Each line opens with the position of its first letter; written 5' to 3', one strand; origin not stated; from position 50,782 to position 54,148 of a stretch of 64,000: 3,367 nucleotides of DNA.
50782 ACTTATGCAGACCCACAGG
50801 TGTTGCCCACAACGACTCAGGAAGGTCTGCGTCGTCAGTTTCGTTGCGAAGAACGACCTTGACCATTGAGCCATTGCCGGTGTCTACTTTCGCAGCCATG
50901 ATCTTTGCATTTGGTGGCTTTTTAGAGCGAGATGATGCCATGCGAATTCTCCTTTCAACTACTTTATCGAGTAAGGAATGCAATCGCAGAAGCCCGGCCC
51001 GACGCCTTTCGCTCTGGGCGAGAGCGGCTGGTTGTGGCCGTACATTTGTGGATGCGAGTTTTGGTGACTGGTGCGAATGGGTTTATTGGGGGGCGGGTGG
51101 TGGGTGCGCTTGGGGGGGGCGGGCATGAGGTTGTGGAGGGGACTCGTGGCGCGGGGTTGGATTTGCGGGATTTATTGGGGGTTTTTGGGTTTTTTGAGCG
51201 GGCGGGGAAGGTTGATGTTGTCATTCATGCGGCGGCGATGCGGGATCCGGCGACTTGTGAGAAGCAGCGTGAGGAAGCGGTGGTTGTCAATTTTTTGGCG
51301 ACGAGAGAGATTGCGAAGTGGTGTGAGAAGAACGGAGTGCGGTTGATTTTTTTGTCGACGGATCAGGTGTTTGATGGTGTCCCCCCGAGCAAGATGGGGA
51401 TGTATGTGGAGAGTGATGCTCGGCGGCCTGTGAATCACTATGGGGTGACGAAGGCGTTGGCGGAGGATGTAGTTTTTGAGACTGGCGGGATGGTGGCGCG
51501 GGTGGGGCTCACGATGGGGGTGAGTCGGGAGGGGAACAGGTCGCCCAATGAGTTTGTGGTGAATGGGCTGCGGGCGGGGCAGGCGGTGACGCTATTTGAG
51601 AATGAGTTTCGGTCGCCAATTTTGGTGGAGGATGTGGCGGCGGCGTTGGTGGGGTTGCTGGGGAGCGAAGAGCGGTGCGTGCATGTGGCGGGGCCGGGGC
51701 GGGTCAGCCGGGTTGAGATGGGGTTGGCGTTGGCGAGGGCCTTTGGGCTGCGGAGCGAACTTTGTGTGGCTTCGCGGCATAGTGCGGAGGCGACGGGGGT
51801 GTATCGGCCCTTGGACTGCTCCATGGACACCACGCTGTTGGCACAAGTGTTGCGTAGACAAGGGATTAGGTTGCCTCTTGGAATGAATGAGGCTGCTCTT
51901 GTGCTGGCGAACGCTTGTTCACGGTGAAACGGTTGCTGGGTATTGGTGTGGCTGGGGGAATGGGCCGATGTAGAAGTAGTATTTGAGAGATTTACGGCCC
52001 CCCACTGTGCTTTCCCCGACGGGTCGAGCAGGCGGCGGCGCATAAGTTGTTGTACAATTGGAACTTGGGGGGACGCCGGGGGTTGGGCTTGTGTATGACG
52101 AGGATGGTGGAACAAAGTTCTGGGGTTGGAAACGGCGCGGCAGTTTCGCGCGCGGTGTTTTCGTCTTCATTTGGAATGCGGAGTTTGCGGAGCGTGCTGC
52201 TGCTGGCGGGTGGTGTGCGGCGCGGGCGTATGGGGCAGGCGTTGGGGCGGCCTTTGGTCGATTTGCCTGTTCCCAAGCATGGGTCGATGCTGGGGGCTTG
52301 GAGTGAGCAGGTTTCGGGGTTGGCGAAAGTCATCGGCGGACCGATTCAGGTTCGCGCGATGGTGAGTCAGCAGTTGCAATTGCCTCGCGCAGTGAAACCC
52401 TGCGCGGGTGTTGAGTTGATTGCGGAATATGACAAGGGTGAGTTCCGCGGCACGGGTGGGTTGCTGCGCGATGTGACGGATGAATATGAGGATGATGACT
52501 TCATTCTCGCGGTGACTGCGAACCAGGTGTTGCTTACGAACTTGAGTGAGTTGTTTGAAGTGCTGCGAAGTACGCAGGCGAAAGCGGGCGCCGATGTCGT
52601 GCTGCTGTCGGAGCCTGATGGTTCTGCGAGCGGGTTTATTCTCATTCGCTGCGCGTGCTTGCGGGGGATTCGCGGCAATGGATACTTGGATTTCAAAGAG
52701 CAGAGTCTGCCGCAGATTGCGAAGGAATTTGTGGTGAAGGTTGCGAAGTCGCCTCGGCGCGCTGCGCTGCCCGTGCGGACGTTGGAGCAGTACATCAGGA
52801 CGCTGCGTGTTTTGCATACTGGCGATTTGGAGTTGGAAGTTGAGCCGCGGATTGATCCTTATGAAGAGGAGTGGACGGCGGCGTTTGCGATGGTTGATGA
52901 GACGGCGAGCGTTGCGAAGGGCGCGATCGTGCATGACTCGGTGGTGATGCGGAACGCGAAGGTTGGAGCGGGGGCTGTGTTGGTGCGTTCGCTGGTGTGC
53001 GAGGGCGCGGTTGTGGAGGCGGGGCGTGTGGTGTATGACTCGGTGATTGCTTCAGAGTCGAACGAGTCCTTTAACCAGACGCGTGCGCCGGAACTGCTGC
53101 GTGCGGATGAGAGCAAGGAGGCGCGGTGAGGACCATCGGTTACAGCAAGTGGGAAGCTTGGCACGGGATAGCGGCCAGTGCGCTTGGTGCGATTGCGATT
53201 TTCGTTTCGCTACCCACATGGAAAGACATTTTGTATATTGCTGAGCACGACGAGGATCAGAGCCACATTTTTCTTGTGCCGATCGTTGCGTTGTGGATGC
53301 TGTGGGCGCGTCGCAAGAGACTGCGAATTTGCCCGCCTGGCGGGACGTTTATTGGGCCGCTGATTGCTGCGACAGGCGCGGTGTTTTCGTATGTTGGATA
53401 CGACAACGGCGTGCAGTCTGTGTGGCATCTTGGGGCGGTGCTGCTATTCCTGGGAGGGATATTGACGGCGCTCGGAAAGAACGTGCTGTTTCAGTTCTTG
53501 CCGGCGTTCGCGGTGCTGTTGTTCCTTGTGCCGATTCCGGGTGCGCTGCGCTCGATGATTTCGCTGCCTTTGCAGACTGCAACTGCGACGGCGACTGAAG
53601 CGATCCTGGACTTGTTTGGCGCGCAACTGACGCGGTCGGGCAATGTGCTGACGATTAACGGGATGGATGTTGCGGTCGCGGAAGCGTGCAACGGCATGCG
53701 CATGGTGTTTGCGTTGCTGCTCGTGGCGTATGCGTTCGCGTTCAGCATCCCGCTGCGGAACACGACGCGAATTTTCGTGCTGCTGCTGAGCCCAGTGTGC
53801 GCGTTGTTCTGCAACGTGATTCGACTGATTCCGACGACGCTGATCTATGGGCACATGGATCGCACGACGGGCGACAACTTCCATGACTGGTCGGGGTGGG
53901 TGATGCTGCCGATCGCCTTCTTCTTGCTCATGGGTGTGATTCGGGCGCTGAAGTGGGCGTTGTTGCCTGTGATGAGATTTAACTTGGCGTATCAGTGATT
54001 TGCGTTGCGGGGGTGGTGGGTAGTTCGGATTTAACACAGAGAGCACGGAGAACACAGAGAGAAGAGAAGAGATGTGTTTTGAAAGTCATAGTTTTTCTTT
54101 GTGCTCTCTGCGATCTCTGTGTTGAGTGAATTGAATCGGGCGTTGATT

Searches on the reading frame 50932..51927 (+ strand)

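Call 7: search_protein_families(library=pfam, proteins=[window:50932-51927:+])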
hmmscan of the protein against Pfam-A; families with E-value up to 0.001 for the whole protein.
window:50932-51927:+ (331 aa): 6 families
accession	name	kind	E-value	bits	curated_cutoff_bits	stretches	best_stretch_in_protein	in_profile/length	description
PF04321.23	RmlD_sub_bind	-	2.9e-41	141.9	27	1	41-306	1-266/287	RmlD substrate binding domain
PF01370.27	Epimerase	-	3.5e-23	82.7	20.9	1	43-245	1-227/240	NAD dependent epimerase/dehydratase family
PF02719.21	Polysacc_synt_2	-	8.6e-11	42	20.2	1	92-202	76-170/293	Polysaccharide biosynthesis protein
PF07993.18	NAD_binding_4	-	8.7e-11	41.9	20.1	1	91-222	86-235/258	Male sterility protein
PF01073.25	3Beta_HSD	-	1.3e-08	34.6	22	1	93-240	66-226/280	3-beta hydroxysteroid dehydrogenase/isomerase family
PF16363.11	GDP_Man_Dehyd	-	1.2e-07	31.9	27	1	77-182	60-165/332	GDP-mannose 4,6 dehydratase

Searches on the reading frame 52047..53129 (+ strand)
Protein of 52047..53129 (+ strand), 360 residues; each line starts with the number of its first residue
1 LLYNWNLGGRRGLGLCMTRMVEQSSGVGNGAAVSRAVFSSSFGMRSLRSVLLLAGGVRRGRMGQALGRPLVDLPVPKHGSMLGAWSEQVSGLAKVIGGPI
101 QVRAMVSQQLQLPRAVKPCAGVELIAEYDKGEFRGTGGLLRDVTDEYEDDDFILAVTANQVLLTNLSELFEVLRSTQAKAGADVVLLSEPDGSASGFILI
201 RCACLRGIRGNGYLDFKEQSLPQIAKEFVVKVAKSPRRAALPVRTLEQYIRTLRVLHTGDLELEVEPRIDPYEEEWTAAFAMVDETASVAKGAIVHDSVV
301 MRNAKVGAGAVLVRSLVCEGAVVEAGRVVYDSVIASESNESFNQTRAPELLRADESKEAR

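Call 7: search_protein_families(library=pfam, proteins=[window:52047-53129:+])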
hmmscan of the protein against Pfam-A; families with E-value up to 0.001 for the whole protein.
window:52047-53129:+ (360 aa): 1 family
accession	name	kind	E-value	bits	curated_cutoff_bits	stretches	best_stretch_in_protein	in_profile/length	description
PF25084.1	LbH_EIF2B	-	3.3e-05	24.3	54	1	281-338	22-79/105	EIF2B subunit epsilon LbH domain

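Call 39: search_protein_families(library=ncbifam, proteins=[window:52047-53129:+], max_evalue=0.01)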
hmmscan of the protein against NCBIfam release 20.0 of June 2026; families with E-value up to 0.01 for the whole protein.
window:52047-53129:+ (360 aa): 6 families
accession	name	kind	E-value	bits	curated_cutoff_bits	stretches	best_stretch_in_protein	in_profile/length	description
NF052502.1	man1P_GTase_Rv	exception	1.1e-07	31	440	1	281-338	247-305/352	mannose-1-phosphate guanylyltransferase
NF003670.0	PRK05293.1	equivalog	0.00019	20.5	470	1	283-330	312-359/382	glucose-1-phosphate adenylyltransferase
TIGR02091.1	glgC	equivalog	0.0012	18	424.9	1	282-328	315-361/364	glucose-1-phosphate adenylyltransferase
NF010150.1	PRK13627.1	equivalog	0.0017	18.1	305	1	281-326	72-118/196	carnitine operon protein CaiE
NF002023.0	PRK00844.1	subfamily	0.0045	15.9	458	1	282-329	334-381/408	glucose-1-phosphate adenylyltransferase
TIGR02287.1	PaaY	equivalog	0.0077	16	319.6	0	282-329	71-119/192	phenylacetic acid degradation protein PaaY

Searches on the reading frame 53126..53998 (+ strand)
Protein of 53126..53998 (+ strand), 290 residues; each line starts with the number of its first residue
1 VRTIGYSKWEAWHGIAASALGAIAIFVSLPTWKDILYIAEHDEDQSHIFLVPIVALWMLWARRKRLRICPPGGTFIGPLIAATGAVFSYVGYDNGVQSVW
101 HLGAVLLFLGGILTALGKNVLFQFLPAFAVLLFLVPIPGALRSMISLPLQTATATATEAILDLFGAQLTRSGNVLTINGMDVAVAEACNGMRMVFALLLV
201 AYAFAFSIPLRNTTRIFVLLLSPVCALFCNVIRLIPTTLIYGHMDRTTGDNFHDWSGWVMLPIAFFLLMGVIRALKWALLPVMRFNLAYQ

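Call 7: search_protein_families(library=pfam, proteins=[window:53126-53998:+])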
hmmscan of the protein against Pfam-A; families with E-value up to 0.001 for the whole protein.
window:53126-53998:+ (290 aa): 1 family
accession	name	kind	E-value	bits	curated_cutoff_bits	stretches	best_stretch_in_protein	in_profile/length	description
PF09721.15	Exosortase_EpsH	-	4.2e-52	177.5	25.7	1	23-274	3-253/254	Transmembrane exosortase (Exosortase_EpsH)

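Call 32: find_encoding_contigs(protein=window:53126-53998:+, flank=10000, max_places=5)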
Protein window:53126-53998:+ (290 aa): no gene with exactly this product is on record in the collection.
